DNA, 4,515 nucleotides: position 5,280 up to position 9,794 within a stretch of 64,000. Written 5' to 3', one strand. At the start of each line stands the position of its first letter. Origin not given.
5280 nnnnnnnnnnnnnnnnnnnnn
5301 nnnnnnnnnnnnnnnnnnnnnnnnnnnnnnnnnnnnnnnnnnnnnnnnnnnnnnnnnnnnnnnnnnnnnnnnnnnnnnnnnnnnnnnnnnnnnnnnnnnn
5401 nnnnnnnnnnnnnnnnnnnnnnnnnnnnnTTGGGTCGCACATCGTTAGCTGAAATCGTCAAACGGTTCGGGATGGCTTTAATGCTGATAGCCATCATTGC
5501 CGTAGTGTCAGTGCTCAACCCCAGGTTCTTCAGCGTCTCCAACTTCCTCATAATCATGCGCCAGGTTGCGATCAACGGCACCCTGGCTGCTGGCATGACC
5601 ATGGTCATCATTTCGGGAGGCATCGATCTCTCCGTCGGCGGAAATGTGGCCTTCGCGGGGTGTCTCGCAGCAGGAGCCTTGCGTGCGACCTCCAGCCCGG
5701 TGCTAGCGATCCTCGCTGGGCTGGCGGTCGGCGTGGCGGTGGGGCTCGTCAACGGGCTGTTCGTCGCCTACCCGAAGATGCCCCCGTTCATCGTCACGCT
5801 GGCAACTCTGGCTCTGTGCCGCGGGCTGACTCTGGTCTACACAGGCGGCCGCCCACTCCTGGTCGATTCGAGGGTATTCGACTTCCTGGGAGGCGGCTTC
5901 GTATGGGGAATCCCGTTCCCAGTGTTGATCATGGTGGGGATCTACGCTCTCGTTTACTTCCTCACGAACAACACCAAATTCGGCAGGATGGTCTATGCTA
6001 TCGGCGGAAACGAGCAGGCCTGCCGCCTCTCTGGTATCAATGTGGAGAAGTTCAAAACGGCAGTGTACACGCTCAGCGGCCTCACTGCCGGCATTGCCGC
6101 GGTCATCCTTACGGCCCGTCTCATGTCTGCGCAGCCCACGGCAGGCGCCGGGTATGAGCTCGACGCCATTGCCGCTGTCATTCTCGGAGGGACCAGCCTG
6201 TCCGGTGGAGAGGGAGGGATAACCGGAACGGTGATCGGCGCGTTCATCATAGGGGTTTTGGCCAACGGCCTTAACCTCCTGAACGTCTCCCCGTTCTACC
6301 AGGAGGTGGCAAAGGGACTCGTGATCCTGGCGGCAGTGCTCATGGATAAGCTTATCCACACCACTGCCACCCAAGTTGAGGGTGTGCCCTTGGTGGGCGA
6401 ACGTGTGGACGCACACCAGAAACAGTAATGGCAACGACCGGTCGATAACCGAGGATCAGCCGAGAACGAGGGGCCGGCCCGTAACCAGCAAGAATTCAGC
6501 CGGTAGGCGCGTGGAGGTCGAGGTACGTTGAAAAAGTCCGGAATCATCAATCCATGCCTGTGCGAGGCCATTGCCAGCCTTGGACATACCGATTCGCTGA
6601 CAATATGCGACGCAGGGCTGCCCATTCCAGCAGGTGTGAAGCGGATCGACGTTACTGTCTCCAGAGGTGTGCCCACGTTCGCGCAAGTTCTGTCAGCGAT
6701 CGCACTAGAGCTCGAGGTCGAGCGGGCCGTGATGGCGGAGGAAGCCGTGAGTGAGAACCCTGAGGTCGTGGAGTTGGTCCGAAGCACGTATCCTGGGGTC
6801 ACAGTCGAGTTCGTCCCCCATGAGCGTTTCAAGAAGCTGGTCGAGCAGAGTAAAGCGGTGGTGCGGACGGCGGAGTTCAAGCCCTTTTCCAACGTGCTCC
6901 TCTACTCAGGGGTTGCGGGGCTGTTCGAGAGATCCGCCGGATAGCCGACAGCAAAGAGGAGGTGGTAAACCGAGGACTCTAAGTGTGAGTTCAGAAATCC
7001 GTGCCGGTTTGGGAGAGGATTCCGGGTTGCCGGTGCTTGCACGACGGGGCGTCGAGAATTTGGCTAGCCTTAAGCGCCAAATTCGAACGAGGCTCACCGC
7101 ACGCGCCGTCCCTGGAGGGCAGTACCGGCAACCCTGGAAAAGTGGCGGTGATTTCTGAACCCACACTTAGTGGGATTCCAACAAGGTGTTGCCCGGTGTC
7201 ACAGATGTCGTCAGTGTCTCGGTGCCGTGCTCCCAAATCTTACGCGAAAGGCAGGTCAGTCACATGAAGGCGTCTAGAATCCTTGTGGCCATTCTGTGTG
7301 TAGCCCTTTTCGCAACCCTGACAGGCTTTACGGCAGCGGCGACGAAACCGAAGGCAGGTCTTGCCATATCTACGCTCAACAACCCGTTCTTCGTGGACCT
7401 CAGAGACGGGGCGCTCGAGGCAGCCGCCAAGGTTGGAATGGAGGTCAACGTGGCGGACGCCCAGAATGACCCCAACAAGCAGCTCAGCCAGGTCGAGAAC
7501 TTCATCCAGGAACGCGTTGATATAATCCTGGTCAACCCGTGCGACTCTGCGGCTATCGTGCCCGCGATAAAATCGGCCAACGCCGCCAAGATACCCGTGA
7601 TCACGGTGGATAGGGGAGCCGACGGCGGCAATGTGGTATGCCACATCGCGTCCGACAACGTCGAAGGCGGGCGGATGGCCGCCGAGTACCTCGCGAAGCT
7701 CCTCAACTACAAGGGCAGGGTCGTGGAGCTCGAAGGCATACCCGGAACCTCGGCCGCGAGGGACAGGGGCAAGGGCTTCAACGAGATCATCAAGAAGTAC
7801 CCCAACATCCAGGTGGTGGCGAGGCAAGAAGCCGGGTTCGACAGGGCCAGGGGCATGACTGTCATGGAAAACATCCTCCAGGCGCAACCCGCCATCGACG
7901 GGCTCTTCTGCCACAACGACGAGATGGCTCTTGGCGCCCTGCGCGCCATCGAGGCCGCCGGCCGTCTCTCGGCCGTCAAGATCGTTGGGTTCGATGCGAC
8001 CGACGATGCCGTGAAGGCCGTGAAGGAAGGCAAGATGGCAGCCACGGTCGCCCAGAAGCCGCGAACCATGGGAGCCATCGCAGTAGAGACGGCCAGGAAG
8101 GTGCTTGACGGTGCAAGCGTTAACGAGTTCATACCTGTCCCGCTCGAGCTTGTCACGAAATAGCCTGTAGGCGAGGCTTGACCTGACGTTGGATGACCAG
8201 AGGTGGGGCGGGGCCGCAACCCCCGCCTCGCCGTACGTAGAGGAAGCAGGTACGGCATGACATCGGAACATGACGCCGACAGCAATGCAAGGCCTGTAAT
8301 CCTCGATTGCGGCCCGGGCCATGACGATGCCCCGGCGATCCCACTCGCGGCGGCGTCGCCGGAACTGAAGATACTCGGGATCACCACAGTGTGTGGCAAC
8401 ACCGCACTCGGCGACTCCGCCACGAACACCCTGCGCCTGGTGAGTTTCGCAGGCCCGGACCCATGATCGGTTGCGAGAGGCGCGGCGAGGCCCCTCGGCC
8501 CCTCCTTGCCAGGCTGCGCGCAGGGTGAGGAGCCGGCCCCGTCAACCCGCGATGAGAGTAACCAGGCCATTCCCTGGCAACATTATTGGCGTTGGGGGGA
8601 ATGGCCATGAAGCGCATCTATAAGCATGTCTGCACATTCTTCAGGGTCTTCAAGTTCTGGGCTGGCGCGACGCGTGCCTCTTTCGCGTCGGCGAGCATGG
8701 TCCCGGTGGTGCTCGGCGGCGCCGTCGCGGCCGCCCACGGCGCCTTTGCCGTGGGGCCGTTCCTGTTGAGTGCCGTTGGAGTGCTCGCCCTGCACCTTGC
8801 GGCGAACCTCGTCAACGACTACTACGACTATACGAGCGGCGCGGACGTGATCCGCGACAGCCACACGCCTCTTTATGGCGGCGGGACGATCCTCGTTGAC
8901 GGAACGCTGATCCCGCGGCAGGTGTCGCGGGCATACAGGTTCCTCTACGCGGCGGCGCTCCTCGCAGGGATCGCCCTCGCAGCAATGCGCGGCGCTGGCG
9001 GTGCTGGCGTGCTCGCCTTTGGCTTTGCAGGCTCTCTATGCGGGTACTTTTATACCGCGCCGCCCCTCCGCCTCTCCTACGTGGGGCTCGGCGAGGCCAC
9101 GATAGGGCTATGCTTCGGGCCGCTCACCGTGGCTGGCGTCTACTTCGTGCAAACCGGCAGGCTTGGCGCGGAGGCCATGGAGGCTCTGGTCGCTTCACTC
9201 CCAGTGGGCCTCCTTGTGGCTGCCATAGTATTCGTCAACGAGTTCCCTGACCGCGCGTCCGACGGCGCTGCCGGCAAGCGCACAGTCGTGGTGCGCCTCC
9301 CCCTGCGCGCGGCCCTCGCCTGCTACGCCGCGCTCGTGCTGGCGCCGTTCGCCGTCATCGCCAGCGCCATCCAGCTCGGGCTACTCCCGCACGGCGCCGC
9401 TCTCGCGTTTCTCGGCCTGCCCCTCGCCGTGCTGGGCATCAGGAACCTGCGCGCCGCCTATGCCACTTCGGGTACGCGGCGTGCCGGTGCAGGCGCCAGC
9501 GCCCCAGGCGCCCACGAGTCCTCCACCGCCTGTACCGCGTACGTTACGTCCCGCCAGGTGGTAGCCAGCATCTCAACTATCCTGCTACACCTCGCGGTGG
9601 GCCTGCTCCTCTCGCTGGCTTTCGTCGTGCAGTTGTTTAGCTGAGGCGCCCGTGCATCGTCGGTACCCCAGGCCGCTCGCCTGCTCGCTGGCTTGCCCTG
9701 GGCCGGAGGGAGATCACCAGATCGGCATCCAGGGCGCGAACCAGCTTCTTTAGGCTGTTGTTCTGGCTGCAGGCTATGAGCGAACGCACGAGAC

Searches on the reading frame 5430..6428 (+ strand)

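Call 39: search_protein_families(library=pfam, proteins=[window:5430-6428:+], max_evalue=0.0001)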
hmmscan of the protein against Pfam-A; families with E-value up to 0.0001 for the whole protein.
window:5430-6428:+ (332 aa): 1 family
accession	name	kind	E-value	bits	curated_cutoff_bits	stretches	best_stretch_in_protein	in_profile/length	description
PF02653.21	BPD_transp_2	-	5.5e-45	154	26.8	1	40-302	3-268/269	Branched-chain amino acid transport system / permease component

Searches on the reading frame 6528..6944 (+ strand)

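Call 100: search_protein_families(library=pfam, proteins=[window:6528-6944:+], max_evalue=0.01)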
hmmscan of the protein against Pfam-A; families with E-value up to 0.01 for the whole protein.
window:6528-6944:+ (138 aa): 1 family
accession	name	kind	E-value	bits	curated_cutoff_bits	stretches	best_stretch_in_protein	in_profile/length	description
PF05025.18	RbsD_FucU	-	5e-41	140.8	25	1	1-129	1-137/138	RbsD / FucU transport protein family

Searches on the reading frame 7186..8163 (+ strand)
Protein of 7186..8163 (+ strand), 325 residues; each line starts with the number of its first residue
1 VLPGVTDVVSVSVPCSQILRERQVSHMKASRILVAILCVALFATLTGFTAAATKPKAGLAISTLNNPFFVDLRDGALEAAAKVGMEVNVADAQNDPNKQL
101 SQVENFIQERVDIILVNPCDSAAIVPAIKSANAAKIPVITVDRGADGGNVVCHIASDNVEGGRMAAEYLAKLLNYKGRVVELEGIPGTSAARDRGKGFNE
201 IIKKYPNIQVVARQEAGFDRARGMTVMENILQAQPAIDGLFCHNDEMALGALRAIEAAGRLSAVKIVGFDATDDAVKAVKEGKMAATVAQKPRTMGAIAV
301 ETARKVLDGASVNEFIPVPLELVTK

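Call 39: search_protein_families(library=pfam, proteins=[window:7186-8163:+], max_evalue=0.0001)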
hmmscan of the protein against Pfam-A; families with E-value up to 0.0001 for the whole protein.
window:7186-8163:+ (325 aa): 4 families
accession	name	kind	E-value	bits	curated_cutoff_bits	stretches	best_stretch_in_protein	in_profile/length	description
PF13407.12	Peripla_BP_4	-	6.7e-73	245.9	35.1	1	58-310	2-257/258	Periplasmic binding protein domain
PF00532.27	Peripla_BP_1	-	6.7e-20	72.1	22.2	1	55-270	2-218/281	Periplasmic binding proteins and sugar binding domain of LacI family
PF13377.12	Peripla_BP_3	-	3e-12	47.4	26.5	1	187-315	22-154/167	Periplasmic binding protein-like domain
PF13458.12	Peripla_BP_6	-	7.8e-08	32.8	31.7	1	86-288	44-244/343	Periplasmic binding protein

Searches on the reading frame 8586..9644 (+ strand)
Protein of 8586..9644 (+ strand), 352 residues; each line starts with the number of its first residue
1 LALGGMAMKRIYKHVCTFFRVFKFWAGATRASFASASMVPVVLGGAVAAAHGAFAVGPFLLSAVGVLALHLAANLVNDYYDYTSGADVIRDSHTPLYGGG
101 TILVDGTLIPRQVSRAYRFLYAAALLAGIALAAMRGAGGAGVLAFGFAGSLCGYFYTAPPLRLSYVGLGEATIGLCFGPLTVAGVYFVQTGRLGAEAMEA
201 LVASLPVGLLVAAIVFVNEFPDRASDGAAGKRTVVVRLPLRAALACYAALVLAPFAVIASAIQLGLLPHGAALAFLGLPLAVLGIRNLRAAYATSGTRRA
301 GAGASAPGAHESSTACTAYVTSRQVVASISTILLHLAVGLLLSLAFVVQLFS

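Call 39: search_protein_families(library=pfam, proteins=[window:8586-9644:+], max_evalue=0.0001)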
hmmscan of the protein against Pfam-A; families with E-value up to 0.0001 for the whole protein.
window:8586-9644:+ (352 aa): 1 family
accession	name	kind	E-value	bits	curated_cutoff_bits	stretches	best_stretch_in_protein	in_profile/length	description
PF01040.23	UbiA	-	1.4e-27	97.1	34.2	1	39-282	2-227/250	UbiA prenyltransferase family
